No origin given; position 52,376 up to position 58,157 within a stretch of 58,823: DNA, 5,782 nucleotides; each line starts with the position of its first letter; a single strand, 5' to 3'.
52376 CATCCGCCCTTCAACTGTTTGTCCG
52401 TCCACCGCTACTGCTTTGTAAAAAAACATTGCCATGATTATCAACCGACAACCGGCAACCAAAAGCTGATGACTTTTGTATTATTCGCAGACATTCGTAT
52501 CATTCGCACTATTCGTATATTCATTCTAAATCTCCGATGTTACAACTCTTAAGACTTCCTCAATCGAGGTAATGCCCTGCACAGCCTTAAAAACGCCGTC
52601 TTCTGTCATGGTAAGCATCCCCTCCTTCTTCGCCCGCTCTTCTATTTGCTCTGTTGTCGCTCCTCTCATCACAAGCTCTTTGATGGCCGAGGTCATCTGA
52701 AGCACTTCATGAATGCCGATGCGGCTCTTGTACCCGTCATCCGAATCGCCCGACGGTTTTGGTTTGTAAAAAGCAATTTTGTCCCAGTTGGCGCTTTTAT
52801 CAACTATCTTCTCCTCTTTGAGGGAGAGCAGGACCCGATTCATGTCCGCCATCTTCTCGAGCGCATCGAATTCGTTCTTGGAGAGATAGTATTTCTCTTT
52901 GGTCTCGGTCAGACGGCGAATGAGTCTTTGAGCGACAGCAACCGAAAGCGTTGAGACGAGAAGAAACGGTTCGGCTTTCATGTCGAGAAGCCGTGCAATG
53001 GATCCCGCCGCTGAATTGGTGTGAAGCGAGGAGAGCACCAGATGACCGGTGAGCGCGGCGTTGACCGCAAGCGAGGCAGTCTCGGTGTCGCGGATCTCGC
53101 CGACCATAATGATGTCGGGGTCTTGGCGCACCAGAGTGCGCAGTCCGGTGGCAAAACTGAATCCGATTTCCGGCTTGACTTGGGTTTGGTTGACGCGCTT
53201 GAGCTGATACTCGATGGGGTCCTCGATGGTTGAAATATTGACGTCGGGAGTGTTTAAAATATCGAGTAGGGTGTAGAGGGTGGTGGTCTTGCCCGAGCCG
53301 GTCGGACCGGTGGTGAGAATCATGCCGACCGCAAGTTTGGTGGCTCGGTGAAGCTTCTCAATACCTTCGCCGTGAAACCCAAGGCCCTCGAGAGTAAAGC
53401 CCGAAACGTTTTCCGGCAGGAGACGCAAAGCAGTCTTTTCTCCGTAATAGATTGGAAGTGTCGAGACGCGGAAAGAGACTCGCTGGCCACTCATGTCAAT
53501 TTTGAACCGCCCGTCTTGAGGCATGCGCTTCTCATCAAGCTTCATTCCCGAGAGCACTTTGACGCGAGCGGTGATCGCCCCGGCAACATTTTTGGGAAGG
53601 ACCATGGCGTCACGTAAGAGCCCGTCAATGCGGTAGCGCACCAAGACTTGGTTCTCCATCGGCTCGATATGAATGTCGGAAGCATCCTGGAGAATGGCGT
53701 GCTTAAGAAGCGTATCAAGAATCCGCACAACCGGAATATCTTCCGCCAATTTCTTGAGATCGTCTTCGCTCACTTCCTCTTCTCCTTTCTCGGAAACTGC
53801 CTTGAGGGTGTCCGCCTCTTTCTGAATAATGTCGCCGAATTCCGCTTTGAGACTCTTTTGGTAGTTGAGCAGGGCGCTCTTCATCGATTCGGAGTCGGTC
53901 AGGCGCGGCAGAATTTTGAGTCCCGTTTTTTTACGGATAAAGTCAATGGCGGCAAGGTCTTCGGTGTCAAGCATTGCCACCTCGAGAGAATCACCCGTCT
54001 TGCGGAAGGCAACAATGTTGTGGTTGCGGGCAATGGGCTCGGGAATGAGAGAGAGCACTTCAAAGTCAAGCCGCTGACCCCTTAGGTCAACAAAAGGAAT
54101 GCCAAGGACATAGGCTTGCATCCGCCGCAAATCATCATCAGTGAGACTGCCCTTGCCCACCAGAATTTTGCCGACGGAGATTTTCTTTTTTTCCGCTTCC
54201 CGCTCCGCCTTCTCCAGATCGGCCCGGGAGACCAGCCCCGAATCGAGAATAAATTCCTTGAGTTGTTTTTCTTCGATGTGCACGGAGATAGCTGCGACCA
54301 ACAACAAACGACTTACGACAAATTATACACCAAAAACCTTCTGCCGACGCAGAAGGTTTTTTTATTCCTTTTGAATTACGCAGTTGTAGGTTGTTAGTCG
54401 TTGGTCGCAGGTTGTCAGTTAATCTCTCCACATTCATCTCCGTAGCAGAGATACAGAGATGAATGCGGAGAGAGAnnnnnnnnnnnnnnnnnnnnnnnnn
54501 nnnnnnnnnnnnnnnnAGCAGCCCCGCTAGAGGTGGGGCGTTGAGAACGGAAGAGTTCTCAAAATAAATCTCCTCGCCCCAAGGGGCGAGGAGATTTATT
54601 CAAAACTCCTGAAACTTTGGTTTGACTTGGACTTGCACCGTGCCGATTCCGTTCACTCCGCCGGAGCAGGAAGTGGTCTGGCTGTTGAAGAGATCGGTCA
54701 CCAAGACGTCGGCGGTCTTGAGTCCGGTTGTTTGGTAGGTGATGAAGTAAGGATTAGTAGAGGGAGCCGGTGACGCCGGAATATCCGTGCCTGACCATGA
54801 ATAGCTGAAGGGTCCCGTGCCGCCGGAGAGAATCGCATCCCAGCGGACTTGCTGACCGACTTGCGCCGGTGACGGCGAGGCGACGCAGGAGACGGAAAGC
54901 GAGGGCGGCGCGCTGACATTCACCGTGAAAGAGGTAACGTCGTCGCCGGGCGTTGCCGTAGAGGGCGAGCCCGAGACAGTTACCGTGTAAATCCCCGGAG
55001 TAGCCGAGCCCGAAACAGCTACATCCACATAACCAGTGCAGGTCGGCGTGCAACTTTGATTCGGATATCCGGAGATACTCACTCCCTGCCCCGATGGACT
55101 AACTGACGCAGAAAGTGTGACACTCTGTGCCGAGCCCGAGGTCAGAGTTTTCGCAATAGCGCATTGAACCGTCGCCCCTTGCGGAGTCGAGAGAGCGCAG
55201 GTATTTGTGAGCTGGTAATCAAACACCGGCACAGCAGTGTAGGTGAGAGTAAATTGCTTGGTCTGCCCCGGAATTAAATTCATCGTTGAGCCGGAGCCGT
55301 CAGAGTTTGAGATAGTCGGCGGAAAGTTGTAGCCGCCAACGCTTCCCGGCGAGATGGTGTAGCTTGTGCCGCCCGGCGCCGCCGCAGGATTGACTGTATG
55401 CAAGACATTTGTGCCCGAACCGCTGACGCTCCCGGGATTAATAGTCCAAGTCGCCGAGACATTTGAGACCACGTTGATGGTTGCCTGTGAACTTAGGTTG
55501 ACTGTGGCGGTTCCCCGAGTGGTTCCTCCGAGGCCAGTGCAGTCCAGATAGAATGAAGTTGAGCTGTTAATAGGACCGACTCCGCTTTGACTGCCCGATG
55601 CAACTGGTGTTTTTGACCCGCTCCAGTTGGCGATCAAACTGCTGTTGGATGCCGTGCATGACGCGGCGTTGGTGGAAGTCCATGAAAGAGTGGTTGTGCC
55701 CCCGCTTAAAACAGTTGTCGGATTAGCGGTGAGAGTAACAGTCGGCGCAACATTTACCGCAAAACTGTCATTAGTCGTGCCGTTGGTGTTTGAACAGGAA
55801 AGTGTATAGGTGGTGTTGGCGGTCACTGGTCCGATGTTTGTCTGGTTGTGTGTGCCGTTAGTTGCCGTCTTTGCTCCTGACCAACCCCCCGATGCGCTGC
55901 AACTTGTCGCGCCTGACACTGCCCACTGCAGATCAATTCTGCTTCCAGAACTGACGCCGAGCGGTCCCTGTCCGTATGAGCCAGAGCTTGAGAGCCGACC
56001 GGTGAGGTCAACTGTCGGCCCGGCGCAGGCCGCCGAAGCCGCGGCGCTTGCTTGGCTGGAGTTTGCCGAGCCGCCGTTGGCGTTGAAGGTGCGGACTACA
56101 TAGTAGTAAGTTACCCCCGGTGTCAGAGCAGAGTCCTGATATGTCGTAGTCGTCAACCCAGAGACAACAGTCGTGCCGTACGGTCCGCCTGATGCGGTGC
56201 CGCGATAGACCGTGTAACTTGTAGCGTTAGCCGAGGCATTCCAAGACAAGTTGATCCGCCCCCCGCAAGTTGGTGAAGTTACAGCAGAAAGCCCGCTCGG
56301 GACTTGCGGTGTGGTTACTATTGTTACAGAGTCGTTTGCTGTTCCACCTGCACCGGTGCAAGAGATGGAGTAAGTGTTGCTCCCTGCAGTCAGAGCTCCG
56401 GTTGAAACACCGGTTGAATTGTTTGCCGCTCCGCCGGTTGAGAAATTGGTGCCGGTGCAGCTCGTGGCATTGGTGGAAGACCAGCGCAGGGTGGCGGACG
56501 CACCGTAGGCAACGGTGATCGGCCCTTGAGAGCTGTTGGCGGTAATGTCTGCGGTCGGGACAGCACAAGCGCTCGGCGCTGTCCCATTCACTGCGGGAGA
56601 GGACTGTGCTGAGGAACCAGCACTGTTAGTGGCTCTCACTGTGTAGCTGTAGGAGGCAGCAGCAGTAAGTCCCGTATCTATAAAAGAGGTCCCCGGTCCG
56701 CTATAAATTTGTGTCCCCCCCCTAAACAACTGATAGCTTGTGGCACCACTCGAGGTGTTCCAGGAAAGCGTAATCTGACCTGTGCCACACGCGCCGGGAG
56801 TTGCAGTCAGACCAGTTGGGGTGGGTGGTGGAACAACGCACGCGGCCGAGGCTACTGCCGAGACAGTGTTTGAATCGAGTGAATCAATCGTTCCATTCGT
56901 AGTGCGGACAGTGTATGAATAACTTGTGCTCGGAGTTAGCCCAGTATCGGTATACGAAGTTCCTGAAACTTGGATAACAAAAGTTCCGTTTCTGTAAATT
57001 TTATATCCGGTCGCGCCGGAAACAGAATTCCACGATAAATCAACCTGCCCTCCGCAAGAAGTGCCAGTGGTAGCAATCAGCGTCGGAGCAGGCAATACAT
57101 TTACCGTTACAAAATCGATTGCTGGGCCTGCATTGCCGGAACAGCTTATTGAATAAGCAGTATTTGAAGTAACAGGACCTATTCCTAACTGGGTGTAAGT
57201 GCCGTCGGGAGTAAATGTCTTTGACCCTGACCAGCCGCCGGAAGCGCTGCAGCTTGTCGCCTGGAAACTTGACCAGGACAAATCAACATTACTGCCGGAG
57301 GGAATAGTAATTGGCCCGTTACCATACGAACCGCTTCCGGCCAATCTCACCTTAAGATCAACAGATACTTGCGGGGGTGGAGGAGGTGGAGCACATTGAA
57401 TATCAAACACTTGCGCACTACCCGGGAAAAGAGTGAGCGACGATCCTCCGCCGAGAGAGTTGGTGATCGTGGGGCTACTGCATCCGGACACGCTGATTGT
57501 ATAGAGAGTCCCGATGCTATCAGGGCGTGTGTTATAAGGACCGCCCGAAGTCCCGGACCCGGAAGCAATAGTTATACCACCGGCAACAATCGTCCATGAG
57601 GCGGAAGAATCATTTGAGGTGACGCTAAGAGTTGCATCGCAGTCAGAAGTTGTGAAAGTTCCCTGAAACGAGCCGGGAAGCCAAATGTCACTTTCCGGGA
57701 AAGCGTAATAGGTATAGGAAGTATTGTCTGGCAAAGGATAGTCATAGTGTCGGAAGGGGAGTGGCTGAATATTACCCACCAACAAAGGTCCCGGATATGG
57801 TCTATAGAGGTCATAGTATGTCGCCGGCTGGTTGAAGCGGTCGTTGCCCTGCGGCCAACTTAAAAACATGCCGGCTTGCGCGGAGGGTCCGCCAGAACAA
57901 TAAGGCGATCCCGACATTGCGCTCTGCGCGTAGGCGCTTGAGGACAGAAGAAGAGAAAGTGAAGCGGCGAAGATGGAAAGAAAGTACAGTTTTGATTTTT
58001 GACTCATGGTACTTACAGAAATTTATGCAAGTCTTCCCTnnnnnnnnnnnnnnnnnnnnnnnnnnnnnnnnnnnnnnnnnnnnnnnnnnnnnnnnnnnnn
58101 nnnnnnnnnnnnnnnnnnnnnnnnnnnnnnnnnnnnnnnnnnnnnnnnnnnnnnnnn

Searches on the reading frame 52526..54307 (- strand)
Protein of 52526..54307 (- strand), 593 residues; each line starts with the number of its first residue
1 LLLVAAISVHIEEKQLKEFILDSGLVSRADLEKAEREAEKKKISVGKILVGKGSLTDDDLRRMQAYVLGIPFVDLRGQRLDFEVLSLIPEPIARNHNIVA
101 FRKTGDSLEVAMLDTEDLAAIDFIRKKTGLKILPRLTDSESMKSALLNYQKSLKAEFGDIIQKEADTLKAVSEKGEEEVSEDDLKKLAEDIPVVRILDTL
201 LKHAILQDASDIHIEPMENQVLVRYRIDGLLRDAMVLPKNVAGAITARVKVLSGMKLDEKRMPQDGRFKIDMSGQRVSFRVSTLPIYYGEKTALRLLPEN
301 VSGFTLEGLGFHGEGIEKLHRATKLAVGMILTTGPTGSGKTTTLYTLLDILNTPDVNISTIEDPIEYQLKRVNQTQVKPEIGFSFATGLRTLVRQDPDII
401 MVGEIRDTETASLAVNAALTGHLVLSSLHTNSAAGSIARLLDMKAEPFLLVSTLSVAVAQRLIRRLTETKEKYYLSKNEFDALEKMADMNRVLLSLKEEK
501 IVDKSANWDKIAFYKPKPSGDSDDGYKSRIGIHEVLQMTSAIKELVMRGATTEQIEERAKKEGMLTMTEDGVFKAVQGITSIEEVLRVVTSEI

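Call 75: search_protein_families(library=pfam, proteins=[window:52526-54307:-])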
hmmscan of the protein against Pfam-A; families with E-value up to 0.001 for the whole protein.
window:52526-54307:- (593 aa): 2 families
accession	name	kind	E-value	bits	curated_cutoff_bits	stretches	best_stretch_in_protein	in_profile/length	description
PF00437.27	T2SSE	-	2e-117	392.4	24.9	1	188-587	3-370/370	Type II/IV secretion system protein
PF05157.20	MshEN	-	2.2e-14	53.7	23.1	1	68-153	1-87/90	MshEN domain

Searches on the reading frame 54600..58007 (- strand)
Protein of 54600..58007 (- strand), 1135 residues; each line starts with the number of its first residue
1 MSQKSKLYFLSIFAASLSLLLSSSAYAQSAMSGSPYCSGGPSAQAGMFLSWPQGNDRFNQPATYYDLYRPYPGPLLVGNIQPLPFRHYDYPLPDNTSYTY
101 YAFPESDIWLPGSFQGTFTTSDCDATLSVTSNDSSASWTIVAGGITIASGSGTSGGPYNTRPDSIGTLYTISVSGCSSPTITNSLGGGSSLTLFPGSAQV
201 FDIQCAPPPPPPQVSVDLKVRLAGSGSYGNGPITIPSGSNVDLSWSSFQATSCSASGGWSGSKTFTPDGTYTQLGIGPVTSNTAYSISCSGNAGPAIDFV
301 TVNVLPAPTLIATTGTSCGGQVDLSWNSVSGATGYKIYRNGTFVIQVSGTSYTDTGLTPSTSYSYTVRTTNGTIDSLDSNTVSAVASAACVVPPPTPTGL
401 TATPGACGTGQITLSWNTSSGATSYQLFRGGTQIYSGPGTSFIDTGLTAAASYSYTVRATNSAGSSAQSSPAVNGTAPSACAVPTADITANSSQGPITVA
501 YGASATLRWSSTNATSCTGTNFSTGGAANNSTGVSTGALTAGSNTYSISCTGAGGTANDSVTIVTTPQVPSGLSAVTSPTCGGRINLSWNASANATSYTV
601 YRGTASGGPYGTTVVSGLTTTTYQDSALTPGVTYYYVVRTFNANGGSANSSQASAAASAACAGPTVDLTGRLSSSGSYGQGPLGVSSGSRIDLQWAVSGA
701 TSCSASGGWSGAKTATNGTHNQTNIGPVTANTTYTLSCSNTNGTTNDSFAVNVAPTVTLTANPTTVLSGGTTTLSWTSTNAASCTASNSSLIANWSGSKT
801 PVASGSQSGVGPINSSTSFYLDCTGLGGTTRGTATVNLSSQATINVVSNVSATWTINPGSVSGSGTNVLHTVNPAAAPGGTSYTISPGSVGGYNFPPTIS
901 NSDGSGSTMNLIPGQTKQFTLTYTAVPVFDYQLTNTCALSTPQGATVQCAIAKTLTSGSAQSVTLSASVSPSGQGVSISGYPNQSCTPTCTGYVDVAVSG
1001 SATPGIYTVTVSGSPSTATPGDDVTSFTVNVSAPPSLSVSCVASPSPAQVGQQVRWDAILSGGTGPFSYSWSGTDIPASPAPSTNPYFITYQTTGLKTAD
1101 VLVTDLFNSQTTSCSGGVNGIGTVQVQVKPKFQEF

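Call 75: search_protein_families(library=pfam, proteins=[window:54600-58007:-])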
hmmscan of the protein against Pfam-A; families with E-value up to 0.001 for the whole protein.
window:54600-58007:- (1135 aa): 2 families
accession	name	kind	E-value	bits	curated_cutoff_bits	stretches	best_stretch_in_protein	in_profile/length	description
PF00041.27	fn3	-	4.1e-12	46.6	25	2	583-653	14-81/84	Fibronectin type III domain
PF24489.1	Ig_J_second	-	0.00012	22.5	27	0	622-654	59-91/105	Tip attachment protein J second Ig-like domain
